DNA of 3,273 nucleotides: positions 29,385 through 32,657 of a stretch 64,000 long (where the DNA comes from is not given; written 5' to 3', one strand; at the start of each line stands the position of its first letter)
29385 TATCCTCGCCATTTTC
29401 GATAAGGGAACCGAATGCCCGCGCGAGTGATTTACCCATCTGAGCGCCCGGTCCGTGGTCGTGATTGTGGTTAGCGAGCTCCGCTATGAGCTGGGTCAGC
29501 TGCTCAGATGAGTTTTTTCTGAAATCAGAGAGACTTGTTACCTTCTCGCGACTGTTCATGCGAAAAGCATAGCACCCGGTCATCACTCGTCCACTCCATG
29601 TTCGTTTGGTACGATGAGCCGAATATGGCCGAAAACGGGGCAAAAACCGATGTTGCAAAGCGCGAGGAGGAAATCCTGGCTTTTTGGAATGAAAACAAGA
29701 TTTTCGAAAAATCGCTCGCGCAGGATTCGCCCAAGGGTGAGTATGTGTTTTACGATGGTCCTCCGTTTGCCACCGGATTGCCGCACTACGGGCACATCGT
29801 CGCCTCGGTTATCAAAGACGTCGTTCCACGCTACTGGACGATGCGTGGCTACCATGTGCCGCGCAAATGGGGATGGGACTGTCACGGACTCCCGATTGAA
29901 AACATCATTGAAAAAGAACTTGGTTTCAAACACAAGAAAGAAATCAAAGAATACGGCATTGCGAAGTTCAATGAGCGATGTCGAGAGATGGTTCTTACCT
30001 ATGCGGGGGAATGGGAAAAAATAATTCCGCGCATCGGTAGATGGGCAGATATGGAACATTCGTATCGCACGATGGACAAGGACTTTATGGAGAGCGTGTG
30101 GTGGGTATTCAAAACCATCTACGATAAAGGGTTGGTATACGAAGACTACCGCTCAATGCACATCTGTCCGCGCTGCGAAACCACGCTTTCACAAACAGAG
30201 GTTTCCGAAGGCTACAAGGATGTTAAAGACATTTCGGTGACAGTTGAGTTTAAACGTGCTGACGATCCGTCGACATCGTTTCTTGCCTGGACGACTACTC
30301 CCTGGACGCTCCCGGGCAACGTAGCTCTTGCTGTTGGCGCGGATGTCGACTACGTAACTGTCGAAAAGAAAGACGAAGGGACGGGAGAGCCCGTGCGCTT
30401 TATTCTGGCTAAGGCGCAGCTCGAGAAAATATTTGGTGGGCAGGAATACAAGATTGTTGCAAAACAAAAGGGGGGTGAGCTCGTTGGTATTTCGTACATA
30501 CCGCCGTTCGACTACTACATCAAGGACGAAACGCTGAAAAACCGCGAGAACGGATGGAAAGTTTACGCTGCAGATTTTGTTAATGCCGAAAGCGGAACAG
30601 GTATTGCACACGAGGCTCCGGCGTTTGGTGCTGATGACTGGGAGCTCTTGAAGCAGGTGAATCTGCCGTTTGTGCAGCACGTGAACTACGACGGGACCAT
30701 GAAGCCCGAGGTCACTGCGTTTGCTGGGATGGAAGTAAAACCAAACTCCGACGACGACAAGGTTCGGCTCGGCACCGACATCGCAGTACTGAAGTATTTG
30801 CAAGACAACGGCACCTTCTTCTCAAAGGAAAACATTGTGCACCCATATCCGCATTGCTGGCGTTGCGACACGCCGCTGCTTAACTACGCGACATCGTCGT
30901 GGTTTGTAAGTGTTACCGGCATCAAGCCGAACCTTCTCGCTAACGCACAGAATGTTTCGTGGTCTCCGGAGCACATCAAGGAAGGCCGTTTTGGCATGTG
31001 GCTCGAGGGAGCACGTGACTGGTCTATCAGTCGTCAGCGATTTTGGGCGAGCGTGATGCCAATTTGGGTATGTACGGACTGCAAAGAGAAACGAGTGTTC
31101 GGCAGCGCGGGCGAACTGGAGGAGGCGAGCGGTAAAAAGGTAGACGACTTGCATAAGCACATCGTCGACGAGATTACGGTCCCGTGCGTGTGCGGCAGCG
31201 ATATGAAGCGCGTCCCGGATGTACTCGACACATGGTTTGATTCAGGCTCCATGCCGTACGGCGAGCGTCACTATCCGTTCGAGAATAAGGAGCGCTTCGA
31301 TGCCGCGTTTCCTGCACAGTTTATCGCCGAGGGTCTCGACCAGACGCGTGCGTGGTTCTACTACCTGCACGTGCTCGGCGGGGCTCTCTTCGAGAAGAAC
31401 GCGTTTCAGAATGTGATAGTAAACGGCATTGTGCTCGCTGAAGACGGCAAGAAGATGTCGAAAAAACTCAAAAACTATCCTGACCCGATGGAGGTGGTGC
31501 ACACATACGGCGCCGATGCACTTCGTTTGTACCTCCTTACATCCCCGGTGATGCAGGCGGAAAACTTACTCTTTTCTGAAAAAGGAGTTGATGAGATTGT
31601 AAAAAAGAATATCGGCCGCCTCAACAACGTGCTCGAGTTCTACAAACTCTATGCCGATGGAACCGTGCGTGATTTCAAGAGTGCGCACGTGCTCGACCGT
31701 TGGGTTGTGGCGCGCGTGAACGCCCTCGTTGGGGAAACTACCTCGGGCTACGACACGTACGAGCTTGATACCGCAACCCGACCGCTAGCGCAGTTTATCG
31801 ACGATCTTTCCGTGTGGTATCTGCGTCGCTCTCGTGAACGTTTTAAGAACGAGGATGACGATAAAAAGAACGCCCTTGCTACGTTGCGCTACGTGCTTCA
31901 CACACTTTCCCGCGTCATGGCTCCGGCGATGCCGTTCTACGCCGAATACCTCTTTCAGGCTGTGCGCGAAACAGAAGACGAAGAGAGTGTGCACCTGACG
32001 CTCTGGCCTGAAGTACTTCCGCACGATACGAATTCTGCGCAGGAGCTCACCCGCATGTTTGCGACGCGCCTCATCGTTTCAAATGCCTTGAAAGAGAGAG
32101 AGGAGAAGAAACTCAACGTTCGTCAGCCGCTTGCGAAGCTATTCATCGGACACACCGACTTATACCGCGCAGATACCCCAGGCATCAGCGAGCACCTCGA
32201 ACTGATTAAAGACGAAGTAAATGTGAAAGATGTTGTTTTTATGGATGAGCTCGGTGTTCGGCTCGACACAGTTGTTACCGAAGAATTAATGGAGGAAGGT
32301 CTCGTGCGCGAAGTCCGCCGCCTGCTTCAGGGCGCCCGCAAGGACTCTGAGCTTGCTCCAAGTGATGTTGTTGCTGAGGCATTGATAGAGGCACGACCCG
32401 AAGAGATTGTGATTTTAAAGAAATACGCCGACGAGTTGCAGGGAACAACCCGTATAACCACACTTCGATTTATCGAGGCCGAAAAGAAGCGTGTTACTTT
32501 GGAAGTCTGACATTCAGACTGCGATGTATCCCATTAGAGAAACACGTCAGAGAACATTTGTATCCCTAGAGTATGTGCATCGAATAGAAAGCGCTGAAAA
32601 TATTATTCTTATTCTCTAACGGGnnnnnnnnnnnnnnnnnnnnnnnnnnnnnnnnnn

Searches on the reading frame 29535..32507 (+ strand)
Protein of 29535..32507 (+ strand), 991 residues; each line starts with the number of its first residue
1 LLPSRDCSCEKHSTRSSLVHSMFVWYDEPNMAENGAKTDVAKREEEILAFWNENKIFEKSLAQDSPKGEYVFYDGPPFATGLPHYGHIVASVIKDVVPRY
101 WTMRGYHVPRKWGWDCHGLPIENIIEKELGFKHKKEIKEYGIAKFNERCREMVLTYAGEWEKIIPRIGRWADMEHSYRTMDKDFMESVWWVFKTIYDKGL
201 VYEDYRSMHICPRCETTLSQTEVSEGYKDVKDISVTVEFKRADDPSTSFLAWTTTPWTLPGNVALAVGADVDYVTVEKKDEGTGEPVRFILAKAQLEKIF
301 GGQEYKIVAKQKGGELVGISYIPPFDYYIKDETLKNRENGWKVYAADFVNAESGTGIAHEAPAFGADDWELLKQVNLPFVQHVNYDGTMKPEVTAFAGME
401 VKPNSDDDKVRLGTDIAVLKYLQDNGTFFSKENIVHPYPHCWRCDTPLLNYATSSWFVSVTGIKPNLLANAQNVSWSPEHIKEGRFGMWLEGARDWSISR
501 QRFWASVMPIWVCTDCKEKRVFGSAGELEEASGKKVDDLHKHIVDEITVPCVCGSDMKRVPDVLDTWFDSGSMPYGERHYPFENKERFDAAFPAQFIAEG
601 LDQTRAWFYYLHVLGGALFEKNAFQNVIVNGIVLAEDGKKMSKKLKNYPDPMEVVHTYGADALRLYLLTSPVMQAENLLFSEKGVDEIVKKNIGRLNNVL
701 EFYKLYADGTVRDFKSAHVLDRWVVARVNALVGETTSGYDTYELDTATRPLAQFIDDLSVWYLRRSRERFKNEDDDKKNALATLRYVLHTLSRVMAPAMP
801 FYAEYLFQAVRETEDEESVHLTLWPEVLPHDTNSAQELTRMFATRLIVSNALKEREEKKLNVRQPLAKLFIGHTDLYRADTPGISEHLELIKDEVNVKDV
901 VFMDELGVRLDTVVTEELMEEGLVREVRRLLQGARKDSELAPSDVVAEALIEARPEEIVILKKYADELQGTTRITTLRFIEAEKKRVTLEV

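Call 57: search_protein_families(library=pfam, proteins=[window:29535-32507:+], max_evalue=0.00001)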
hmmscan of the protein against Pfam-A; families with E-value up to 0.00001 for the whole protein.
window:29535-32507:+ (991 aa): 4 families
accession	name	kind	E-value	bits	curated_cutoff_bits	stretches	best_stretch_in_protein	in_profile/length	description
PF00133.28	tRNA-synt_1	-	2.6e-137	458.4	22.7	1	47-678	2-413/414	tRNA synthetases class I (I, L, M and V)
PF08264.19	Anticodon_1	-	2.5e-28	99.3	25.1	1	721-866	1-144/148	Anticodon-binding domain of tRNA ligase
PF09334.17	tRNA-synt_1g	-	1.3e-14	54.3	20.1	1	77-223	8-135/391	tRNA synthetases class I (M)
PF19302.4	DUF5915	-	1.9e-08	34.5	27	1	904-982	98-175/195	Domain of unknown function (DUF5915)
